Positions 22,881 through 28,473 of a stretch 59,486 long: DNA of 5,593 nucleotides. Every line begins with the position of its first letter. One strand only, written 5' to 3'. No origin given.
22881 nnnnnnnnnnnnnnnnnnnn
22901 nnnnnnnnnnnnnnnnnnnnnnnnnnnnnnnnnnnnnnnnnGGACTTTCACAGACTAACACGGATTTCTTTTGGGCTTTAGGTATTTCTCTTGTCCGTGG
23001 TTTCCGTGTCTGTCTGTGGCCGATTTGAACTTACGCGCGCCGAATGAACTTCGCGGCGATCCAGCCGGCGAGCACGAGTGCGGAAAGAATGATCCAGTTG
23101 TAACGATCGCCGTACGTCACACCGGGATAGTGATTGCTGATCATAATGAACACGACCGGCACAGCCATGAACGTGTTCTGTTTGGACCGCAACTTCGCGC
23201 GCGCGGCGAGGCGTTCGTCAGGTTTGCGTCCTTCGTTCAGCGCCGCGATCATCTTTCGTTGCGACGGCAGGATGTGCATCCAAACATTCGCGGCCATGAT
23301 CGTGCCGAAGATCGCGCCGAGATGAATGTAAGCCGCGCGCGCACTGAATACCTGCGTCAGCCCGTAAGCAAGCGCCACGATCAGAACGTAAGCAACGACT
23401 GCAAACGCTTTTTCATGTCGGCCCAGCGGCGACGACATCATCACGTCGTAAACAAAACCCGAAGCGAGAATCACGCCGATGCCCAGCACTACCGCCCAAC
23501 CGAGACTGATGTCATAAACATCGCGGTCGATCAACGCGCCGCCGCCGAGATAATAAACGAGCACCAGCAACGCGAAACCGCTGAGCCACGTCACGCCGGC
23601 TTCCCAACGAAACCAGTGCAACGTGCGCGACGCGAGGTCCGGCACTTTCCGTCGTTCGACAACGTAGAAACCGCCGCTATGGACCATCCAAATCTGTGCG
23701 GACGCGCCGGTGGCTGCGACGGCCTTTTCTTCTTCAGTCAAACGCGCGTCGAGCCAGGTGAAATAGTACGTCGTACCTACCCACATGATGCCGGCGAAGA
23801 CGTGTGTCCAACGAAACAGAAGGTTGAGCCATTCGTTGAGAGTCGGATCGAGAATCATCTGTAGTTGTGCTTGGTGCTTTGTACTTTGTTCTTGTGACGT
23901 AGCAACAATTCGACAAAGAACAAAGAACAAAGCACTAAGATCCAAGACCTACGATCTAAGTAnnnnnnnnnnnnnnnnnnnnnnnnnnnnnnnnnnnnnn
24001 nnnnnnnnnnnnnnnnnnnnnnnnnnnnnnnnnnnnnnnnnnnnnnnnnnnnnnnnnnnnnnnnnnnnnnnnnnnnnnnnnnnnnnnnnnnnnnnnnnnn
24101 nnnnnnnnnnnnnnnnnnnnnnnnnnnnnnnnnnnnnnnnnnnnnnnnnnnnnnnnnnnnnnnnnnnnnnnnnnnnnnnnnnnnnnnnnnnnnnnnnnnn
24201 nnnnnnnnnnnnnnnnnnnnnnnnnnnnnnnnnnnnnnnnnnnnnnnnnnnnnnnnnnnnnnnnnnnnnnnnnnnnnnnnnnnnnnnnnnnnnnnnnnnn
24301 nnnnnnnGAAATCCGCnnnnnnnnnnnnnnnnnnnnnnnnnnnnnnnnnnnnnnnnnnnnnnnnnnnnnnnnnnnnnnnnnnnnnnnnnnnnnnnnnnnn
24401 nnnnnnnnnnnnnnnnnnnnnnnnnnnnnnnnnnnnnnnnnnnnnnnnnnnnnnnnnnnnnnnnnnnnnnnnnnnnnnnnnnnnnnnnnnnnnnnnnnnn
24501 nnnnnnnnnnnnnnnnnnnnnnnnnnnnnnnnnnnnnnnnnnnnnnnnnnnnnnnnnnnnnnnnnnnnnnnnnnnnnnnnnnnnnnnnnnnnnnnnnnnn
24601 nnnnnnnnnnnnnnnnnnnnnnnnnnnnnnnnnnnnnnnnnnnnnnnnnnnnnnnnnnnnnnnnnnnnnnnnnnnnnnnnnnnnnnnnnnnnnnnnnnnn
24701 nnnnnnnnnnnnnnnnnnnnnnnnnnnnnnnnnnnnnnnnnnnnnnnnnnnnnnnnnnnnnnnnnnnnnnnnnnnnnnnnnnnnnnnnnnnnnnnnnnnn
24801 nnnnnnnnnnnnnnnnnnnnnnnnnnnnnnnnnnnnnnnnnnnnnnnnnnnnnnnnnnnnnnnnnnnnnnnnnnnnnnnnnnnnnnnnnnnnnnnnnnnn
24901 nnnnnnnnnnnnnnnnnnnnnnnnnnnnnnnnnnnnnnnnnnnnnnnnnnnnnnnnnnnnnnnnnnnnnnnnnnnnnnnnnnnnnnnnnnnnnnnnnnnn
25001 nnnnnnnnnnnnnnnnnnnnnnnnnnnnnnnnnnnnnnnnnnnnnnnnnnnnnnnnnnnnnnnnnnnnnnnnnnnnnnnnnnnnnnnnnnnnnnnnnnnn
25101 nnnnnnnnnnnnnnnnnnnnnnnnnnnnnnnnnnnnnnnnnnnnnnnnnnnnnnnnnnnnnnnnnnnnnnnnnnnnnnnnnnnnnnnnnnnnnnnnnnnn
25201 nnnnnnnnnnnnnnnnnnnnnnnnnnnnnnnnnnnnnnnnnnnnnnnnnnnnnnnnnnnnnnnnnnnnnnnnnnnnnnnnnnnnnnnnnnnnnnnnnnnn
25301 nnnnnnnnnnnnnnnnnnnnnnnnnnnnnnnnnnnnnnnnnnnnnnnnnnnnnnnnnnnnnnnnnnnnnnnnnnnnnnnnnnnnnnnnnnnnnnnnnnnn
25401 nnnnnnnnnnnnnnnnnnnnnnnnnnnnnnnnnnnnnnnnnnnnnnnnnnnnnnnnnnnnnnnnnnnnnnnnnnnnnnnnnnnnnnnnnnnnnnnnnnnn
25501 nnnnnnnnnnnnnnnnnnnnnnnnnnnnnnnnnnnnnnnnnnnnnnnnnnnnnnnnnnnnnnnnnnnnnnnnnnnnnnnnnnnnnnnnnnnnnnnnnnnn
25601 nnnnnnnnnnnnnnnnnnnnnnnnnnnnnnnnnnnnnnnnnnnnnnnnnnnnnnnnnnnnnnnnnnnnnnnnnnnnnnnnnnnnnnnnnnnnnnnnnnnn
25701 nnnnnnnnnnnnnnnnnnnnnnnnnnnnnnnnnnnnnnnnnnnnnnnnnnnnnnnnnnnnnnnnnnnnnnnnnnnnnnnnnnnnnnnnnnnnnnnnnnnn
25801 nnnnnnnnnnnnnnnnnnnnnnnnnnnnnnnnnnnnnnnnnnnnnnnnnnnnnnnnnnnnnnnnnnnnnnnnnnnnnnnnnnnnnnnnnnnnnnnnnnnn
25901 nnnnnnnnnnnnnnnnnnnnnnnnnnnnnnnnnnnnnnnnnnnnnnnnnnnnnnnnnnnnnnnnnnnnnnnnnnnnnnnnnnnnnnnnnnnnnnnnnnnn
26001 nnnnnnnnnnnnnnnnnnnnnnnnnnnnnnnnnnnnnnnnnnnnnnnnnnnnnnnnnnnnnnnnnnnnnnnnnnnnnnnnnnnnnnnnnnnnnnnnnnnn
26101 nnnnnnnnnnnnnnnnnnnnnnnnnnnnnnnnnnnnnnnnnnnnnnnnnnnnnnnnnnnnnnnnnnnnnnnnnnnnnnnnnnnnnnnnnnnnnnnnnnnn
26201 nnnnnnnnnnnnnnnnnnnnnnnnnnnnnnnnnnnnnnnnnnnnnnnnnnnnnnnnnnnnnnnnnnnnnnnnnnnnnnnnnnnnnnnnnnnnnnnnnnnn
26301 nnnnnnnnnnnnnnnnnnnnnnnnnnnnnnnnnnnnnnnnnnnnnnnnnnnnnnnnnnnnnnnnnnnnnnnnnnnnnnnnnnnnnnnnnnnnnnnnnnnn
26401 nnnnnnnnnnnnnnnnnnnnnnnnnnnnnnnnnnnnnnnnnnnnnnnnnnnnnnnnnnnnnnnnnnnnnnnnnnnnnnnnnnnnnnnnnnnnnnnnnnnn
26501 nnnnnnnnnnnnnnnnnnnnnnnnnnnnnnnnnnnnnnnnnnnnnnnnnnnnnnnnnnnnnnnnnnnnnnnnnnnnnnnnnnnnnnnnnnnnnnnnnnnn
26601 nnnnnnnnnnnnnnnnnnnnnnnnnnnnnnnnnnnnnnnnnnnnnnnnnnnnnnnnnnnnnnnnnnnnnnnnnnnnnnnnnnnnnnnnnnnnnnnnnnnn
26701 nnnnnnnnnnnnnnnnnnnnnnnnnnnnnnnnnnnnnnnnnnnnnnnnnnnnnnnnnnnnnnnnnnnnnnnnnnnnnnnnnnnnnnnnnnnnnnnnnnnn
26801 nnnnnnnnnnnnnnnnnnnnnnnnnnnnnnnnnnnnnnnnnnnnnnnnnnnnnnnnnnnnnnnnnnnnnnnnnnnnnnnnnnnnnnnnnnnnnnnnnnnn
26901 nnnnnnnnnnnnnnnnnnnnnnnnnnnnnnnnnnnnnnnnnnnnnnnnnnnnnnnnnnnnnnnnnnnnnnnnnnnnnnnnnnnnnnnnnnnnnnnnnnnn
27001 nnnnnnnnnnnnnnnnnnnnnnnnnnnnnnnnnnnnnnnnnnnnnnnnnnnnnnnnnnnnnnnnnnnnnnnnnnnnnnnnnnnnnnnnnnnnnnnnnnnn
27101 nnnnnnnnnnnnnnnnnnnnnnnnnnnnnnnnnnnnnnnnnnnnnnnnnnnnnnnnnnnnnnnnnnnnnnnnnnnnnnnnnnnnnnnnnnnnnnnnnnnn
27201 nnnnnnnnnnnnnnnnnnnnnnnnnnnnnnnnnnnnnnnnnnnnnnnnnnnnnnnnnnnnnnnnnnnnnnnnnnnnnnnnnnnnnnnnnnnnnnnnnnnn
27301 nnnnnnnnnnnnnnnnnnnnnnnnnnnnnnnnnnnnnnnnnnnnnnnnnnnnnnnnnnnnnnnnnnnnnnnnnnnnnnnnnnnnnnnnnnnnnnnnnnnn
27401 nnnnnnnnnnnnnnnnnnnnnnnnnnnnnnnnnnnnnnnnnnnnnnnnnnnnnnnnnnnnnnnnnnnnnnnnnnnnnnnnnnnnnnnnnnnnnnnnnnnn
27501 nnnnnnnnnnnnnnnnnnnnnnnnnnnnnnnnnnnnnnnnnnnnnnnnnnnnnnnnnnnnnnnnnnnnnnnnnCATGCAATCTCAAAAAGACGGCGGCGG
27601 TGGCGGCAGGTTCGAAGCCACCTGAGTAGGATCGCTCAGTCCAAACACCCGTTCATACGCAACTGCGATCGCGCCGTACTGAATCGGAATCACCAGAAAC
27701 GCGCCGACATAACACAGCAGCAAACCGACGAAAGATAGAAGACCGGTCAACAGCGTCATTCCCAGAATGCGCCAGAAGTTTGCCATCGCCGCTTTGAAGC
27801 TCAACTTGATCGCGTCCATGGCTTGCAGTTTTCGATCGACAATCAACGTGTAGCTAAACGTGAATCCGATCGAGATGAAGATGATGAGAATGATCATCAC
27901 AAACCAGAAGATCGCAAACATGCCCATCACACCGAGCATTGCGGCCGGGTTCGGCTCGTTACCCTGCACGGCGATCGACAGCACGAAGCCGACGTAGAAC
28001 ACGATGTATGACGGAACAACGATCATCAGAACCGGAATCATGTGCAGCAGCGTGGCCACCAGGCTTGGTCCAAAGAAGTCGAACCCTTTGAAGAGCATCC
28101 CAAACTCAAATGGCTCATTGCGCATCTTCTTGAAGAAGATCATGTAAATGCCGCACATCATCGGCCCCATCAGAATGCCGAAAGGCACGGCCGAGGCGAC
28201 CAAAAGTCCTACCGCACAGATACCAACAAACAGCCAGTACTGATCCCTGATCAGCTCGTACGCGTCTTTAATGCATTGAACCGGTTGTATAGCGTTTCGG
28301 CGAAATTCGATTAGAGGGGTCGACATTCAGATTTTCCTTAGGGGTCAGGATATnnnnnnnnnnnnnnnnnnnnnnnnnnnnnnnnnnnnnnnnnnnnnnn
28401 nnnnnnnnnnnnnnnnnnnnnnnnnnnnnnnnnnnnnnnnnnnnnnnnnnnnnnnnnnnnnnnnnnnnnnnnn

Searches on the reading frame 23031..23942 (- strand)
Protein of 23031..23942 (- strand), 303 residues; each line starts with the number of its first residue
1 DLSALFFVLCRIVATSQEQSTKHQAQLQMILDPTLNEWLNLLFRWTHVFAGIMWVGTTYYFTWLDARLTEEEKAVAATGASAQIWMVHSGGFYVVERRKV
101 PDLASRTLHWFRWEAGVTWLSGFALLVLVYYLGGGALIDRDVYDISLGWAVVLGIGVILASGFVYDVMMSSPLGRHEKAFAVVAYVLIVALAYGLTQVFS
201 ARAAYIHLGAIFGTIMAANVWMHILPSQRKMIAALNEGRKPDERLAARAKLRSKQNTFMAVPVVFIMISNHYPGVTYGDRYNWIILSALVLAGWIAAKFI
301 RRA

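Call 55: search_protein_families(library=pfam, proteins=[window:23031-23942:-], max_evalue=0.000001)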
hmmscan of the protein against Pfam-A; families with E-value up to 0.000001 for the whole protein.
window:23031-23942:- (303 aa): 1 family
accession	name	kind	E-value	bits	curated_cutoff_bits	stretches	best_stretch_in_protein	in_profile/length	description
PF06181.16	Urate_ox_N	-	7.7e-92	308.3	26.9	1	35-300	3-267/295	Urate oxidase N-terminal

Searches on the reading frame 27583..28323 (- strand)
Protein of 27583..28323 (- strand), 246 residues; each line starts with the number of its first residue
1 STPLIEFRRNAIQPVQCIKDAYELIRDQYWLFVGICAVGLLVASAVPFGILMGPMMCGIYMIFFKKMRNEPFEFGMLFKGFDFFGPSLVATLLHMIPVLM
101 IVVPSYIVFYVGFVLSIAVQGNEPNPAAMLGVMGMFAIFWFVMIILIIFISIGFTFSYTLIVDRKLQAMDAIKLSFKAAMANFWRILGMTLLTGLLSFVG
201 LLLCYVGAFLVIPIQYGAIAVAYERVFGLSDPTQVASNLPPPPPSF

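Call 55: search_protein_families(library=pfam, proteins=[window:27583-28323:-], max_evalue=0.000001)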
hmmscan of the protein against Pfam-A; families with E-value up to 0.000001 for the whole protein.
window:27583-28323:- (246 aa): 1 family
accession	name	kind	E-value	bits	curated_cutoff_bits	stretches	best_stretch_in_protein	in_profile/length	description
PF06161.16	DUF975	-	2.2e-08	34.7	34.8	1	50-194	58-208/243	Protein of unknown function (DUF975)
